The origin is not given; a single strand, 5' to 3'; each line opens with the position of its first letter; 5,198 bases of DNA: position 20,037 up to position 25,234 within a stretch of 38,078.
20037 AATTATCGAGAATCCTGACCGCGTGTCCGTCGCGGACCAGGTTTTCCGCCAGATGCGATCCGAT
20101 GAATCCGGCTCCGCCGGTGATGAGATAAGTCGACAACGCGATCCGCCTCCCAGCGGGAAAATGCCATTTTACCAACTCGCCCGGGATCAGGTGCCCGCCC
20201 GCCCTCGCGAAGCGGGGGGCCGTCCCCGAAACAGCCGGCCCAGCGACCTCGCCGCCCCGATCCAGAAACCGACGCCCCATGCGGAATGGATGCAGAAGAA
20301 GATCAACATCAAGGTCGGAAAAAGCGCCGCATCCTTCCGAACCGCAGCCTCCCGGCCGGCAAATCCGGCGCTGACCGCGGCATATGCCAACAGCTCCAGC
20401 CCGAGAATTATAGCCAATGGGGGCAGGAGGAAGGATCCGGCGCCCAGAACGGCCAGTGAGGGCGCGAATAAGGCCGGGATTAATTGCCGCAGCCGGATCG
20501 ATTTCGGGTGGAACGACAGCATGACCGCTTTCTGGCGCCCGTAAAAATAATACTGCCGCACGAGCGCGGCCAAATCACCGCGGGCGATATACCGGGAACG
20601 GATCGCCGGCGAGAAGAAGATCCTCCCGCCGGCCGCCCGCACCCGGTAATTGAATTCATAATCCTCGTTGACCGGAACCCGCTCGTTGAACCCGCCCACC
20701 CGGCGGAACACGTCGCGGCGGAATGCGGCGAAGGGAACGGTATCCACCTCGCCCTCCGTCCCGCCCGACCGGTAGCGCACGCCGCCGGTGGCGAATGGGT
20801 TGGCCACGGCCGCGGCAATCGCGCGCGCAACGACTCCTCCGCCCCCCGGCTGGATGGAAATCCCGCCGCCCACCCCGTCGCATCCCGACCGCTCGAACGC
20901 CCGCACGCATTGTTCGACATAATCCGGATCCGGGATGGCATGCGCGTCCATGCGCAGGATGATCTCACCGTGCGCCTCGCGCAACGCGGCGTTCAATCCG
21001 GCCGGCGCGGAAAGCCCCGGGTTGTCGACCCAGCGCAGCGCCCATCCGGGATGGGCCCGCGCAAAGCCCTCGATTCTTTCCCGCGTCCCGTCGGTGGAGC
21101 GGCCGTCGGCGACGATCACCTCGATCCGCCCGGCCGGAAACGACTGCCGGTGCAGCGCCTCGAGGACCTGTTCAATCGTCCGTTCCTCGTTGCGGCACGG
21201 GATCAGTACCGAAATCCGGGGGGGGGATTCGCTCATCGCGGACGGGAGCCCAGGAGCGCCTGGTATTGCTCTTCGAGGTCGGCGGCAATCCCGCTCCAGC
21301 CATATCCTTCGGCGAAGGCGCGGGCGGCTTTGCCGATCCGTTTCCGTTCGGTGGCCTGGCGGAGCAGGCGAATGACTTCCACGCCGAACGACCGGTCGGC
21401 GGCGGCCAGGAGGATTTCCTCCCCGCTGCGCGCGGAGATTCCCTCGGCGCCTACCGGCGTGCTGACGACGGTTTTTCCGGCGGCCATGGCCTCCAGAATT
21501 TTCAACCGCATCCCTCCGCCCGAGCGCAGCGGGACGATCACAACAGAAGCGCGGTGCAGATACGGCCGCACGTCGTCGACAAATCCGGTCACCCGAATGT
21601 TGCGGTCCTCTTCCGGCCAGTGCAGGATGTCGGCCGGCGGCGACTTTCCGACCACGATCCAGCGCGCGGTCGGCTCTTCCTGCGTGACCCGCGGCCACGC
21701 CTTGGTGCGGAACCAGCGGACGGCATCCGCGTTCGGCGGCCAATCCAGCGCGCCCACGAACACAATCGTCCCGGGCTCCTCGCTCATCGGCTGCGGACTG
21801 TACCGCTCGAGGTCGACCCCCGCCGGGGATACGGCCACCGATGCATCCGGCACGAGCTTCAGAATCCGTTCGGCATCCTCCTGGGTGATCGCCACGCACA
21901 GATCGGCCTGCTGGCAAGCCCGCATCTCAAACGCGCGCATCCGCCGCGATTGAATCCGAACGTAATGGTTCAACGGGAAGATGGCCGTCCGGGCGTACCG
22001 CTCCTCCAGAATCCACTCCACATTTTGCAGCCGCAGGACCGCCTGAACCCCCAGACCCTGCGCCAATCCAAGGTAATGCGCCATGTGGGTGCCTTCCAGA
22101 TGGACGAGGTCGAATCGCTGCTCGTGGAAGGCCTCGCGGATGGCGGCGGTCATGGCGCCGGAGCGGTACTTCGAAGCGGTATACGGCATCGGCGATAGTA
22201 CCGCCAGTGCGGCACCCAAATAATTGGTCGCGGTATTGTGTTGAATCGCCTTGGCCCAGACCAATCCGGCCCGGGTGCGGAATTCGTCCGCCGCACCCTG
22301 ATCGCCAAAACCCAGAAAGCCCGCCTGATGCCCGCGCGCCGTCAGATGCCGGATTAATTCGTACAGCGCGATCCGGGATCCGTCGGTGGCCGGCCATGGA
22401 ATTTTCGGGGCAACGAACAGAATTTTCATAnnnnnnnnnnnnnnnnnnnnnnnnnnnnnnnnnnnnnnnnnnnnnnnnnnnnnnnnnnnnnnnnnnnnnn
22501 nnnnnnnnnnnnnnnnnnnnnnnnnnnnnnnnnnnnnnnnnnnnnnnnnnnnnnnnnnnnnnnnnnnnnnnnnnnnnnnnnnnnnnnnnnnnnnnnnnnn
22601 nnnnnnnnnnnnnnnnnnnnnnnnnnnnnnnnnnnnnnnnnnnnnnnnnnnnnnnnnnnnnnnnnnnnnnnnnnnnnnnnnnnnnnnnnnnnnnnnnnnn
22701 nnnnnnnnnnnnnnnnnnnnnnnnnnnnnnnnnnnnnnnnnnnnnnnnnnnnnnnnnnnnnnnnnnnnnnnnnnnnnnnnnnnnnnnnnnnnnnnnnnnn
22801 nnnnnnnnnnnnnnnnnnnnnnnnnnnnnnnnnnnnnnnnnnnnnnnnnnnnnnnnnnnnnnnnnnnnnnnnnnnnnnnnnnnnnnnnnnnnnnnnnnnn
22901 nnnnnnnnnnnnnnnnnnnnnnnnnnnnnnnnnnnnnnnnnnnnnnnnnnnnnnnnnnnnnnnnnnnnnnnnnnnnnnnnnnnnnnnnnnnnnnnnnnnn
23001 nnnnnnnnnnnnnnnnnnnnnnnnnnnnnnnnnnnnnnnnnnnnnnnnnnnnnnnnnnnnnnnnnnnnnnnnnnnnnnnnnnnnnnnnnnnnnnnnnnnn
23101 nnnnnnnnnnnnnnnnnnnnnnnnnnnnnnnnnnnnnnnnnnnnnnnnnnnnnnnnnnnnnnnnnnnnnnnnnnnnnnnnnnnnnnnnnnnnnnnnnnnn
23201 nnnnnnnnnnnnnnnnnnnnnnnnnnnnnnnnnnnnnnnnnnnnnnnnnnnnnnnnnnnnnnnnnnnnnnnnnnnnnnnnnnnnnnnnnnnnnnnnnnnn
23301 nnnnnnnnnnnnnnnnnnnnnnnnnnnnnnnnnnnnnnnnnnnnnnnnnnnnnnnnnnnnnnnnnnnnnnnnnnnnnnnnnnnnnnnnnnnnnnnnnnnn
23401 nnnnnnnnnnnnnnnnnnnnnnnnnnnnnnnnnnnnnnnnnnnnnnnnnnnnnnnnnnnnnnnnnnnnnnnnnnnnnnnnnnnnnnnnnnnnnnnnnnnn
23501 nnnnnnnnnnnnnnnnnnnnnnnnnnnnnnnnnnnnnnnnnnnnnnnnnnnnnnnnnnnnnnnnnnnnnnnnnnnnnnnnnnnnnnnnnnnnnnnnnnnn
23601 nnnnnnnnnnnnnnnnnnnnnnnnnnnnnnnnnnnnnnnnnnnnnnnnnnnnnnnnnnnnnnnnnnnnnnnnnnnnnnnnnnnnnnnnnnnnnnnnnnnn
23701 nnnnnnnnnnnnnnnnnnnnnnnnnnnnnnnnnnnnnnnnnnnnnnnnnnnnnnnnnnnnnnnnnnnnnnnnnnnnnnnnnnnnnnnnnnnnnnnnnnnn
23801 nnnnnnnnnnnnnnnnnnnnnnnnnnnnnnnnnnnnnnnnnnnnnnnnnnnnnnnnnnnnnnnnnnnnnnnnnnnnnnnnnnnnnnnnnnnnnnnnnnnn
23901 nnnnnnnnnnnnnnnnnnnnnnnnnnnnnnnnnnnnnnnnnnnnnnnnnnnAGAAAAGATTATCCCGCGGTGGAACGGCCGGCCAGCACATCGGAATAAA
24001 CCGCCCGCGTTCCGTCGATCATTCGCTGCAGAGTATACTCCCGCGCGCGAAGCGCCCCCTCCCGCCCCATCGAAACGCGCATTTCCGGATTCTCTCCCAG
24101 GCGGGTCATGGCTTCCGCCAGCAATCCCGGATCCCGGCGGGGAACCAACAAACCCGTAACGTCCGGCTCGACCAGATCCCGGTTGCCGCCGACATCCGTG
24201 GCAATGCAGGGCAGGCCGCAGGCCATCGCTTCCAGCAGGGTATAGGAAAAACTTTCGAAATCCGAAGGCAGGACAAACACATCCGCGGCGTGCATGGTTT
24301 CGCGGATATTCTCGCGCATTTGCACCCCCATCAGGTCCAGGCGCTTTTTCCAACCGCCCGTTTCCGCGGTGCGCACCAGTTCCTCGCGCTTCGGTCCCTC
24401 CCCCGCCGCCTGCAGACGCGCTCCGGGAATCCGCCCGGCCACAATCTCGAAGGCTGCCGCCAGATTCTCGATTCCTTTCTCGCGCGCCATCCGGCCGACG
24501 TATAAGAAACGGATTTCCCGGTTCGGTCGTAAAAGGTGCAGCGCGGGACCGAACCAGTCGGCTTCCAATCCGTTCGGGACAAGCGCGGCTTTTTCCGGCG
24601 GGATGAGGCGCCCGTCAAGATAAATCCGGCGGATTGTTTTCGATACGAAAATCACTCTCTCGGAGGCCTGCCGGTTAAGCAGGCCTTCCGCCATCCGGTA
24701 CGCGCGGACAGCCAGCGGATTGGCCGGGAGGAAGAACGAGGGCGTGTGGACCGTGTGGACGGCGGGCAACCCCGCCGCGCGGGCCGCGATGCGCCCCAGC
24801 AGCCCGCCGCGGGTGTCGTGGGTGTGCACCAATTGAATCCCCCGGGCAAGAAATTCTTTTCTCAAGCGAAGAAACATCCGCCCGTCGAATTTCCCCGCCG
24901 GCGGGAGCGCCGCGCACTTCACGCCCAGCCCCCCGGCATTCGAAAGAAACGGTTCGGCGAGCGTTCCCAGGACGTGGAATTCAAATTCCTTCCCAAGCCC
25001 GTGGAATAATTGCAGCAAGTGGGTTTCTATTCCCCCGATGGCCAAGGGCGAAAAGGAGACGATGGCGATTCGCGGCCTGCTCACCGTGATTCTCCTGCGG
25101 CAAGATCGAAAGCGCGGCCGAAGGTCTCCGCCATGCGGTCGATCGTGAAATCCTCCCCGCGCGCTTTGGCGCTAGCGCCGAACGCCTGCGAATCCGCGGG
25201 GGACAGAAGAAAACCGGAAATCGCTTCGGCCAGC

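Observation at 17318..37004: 16-gene, 19.7-kb translationally coupled glycan operon: 9 cytoplasmic GTs plus two non-STT3 GT-C-like enzymes, but no recognisable priming transferase, Wzx/Wzy, Wzz or in-operon exporter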

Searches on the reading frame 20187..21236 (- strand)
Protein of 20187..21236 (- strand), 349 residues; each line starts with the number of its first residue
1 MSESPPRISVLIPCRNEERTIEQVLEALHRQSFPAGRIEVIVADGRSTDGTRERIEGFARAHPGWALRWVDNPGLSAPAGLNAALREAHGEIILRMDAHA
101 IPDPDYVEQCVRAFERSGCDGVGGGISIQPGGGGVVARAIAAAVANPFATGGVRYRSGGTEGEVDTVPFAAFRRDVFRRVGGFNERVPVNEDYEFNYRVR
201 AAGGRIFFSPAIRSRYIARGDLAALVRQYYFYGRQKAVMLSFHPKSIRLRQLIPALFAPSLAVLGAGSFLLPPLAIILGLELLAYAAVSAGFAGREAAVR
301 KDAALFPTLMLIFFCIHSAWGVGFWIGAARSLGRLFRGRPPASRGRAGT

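Call 6: search_protein_families(library=pfam, proteins=[window:20187-21236:-], max_evalue=0.01)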
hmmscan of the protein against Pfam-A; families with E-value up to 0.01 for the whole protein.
window:20187-21236:- (349 aa): 5 families
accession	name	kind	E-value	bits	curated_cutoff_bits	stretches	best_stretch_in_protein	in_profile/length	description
PF00535.33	Glycos_transf_2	-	2.9e-27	96.1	23.3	1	9-180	1-167/168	Glycosyl transferase family 2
PF13641.12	Glyco_tranf_2_3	-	2e-22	80.8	27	1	6-228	1-223/230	Glycosyltransferase like family 2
PF13632.12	Glyco_trans_2_3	-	3.7e-10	40.4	27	1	92-285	1-185/198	Glycosyl transferase family group 2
PF10111.15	Glyco_tranf_2_2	-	6.9e-09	36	27.3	1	9-111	1-103/276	Glycosyltransferase like family 2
PF13506.12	Glyco_transf_21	-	1.2e-05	25.3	21.7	1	82-218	23-157/174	Glycosyl transferase family 21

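Call 28: search_protein_families(library=ncbifam, proteins=[window:20187-21236:-], max_evalue=0.001)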
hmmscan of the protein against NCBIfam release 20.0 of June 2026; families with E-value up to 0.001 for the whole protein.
window:20187-21236:- (349 aa): 22 families
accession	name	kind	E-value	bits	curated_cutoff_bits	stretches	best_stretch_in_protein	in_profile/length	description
TIGR03965.1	mycofact_glyco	equivalog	5.3e-29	101.4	280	1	3-302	71-368/467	mycofactocin biosynthesis glycosyltransferase MftF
NF041875.1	EPS_EpsD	equivalog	4.1e-23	82.3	370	1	8-249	1-240/325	exopolysaccharide biosynthesis glycosyltransferase EpsD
TIGR03937.1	PgaC_IcaA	equivalog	1.2e-16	60.7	422.3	1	4-228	43-262/407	poly-beta-1,6-N-acetyl-D-glucosamine synthase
TIGR04283.1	glyco_like_mftF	equivalog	2.2e-16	60.1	182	1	8-207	1-176/221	TIGR04283 family arsenosugar biosynthesis glycosyltransferase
TIGR03111.1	glyc2_xrt_Gpos1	hypoth_equivalog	1.9e-12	46.7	363.95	1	5-116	48-158/439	TIGR03111 family XrtG-associated glycosyltransferase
TIGR03472.1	HpnI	equivalog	6.7e-11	41.6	310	1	5-283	40-316/373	bacteriohopanetetrol glucosamine biosynthesis glycosyltransferase HpnI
NF045692.1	OglycostaseCruG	equivalog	1.9e-09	37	600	1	7-121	42-159/386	2'-O-glycosyltransferase CruG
NF038299.1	EPS_HpsN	equivalog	3.8e-09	36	425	1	6-117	1-109/317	hormogonium polysaccharide biosynthesis glycosyltransferase HpsN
TIGR03469.1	HpnB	hypoth_equivalog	5.2e-09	35.6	379.25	1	3-62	41-99/386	hopene-associated glycosyltransferase HpnB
NF053739.1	GlytfEpsEBac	equivalog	2.1e-08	33.5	450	1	6-118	1-111/265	glycosyltransferase EpsE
NF038302.1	EPS_HpsE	equivalog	2.5e-08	33.3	300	1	8-112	3-109/307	hormogonium polysaccharide biosynthesis glycosyltransferase HpsE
NF047683.1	TeichurnBiosyTuaG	equivalog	5.9e-08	32.7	400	1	1-113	1-110/252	teichuronic acid biosynthesis protein TuaG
NF007482.0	PRK10073.1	equivalog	8.9e-08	31.5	423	1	1-101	1-97/334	glycosyltransferase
NF041394.1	GtaseAglG_Halo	equivalog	1.4e-07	31.1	440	1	20-193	17-184/304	glucosyl-dolichyl phosphate glucuronosyltransferase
NF010496.0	PRK13915.1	equivalog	3.3e-07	29.7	262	1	7-55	32-81/307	glucosyl-3-phosphoglycerate synthase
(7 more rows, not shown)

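Call 31: search_solved_structures(query=window:20187-21236:-, max_evalue=0.001)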
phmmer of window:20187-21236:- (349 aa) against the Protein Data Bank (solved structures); distinct sequences matched with E-value up to 0.001: 13.
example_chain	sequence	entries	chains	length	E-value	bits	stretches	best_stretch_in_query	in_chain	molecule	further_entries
6yv7_B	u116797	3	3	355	1.1e-17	67.6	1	6-285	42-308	Glycosyl transferase, family 2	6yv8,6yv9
6yv7_A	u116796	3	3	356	1.1e-17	67.6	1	6-285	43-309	Glycosyl transferase, family 2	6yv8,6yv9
6p61_A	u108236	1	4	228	2.8e-09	39.9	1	5-108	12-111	Glycosyltransferase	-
5tze_C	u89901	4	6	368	1.8e-07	34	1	7-100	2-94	Glycosyl transferase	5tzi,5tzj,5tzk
5tz8_A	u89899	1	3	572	4.3e-07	32.8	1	7-100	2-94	Glycosyl transferase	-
8bz4_A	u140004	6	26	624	5.4e-07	32.4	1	7-124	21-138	Glycosyltransferase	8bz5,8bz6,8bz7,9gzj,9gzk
8bz8_A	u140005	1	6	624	5.5e-07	32.4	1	7-124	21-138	Glycosyltransferase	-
2z87_A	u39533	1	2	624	1.2e-06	31.3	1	5-116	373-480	Chondroitin synthase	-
2z86_A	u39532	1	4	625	1.2e-06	31.3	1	5-116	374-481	Chondroitin synthase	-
5mlz_A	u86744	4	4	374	1.8e-06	30.7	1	7-123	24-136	Dolichol monophosphate mannose synthase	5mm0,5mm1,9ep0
3bcv_A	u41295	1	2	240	2.3e-06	30.3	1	6-127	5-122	Putative glycosyltransferase protein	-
9jma_A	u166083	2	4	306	8.7e-05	25.2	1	8-130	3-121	GalNAc(5)-diNAcBac-PP-undecaprenol beta-1,3-glucosyltransferase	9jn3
5hea_A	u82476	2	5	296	0.00024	23.7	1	7-120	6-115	Putative glycosyltransferase (GalT1)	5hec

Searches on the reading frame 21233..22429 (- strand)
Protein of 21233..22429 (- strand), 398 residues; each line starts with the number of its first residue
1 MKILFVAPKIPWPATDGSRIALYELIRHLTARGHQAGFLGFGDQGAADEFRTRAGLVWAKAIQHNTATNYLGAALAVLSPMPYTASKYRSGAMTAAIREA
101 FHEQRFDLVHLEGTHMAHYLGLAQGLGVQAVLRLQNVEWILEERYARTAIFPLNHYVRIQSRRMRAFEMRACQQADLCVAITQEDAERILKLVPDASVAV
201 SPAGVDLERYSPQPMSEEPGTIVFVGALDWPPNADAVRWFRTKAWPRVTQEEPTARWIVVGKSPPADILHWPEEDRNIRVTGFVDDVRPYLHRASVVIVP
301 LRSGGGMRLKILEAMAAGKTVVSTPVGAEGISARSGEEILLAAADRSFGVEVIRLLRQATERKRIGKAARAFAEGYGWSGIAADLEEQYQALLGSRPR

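Call 6: search_protein_families(library=pfam, proteins=[window:21233-22429:-], max_evalue=0.01)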
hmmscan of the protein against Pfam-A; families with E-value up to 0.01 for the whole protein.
window:21233-22429:- (398 aa): 5 families
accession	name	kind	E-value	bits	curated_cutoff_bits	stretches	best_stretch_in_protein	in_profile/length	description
PF13692.12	Glyco_trans_1_4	-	7.7e-27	94.7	27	1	221-357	3-141/142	Glycosyl transferases group 1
PF13439.12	Glyco_transf_4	-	4.4e-14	53.3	28.5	1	17-209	3-170/170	Glycosyltransferase Family 4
PF00534.26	Glycos_transf_1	-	2.9e-10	40.4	26.4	1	217-371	13-171/172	Glycosyl transferases group 1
PF13579.12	Glyco_trans_4_4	-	8e-10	39.7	29.7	1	17-203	2-157/158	Glycosyl transferase 4-like domain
PF13524.12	Glyco_trans_1_2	-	2.2e-08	34.6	25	1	251-378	11-135/144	Glycosyl transferase-like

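Call 28: search_protein_families(library=ncbifam, proteins=[window:21233-22429:-], max_evalue=0.001)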
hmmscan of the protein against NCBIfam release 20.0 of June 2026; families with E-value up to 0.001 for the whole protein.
window:21233-22429:- (398 aa): 10 families
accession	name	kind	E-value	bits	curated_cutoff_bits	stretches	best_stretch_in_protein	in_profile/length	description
TIGR03087.1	stp1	hypoth_equivalog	6.9e-69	232.9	316.65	1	3-385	1-390/397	TIGR03087 family PEP-CTERM/XrtA system glycosyltransferase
TIGR03449.1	mycothiol_MshA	equivalog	6.1e-12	45.2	462.5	1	292-392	302-403/406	D-inositol-3-phosphate glycosyltransferase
TIGR04047.1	MSMEG_0565_glyc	hypoth_equivalog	1.2e-10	41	259.85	1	278-390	259-372/373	MSMEG_0565 family glycosyltransferase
NF047684.1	TeichurnBiosyTuaC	equivalog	1.5e-07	30.7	550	1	122-391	118-388/391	teichuronic acid biosynthesis protein TuaC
TIGR04063.1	stp3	hypoth_equivalog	4e-07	29.3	442.05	1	243-393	233-396/397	TIGR04063 family PEP-CTERM/XrtA system glycosyltransferase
NF053787.1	GlcN_PG_synth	equivalog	1.7e-06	27.1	480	1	309-393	276-360/361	N-acetylglucosaminyl phosphatidylglycerol synthase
TIGR03088.1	stp2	hypoth_equivalog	4.3e-06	26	409.05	1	275-392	254-373/374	TIGR03088 family PEP-CTERM/XrtA system glycosyltransferase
TIGR03999.1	thiol_BshA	equivalog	0.00052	19.1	273.7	0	251-393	226-374/375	N-acetyl-alpha-D-glucosaminyl L-malate synthase BshA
NF012028.0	PRK15484.1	subfamily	0.00055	19.1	618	0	285-390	268-376/380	lipopolysaccharide N-acetylglucosaminyltransferase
NF038229.1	Glyco4_Geo_Pelo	equivalog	0.00073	18.6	400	0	291-373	235-316/338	GPMC system family 4 glycosyltransferase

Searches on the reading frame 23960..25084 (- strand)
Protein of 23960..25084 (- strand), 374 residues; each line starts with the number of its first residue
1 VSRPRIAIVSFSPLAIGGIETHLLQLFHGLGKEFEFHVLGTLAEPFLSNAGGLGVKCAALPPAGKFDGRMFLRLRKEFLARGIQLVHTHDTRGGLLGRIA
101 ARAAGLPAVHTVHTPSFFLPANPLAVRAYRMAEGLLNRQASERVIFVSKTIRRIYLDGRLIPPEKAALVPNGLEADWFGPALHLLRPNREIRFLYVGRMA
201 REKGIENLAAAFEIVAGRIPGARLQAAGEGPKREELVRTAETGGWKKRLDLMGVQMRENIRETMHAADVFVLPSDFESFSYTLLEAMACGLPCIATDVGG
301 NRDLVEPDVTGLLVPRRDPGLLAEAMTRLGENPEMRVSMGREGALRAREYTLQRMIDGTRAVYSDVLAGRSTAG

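Call 6: search_protein_families(library=pfam, proteins=[window:23960-25084:-], max_evalue=0.01)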
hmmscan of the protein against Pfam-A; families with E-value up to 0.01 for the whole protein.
window:23960-25084:- (374 aa): 7 families
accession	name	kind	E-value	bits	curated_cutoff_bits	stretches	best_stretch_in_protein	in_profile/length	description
PF00534.26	Glycos_transf_1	-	4.5e-38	130.9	26.4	1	186-343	11-169/172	Glycosyl transferases group 1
PF13692.12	Glyco_trans_1_4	-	2.5e-35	122.2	27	1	192-331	3-141/142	Glycosyl transferases group 1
PF13439.12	Glyco_transf_4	-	8.5e-22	78.4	28.5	1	16-176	1-169/170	Glycosyltransferase Family 4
PF13579.12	Glyco_trans_4_4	-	4.8e-19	69.7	29.7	1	17-172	1-158/158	Glycosyl transferase 4-like domain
PF20706.3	GT4-conflict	-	3.6e-08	33.2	26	1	187-307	194-322/385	Family 4 Glycosyltransferase in conflict systems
PF13524.12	Glyco_trans_1_2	-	2.4e-06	28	25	1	220-354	13-137/144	Glycosyl transferase-like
PF13477.12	Glyco_trans_4_2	-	0.002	18.7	23.4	1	73-145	65-136/139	Glycosyl transferase 4-like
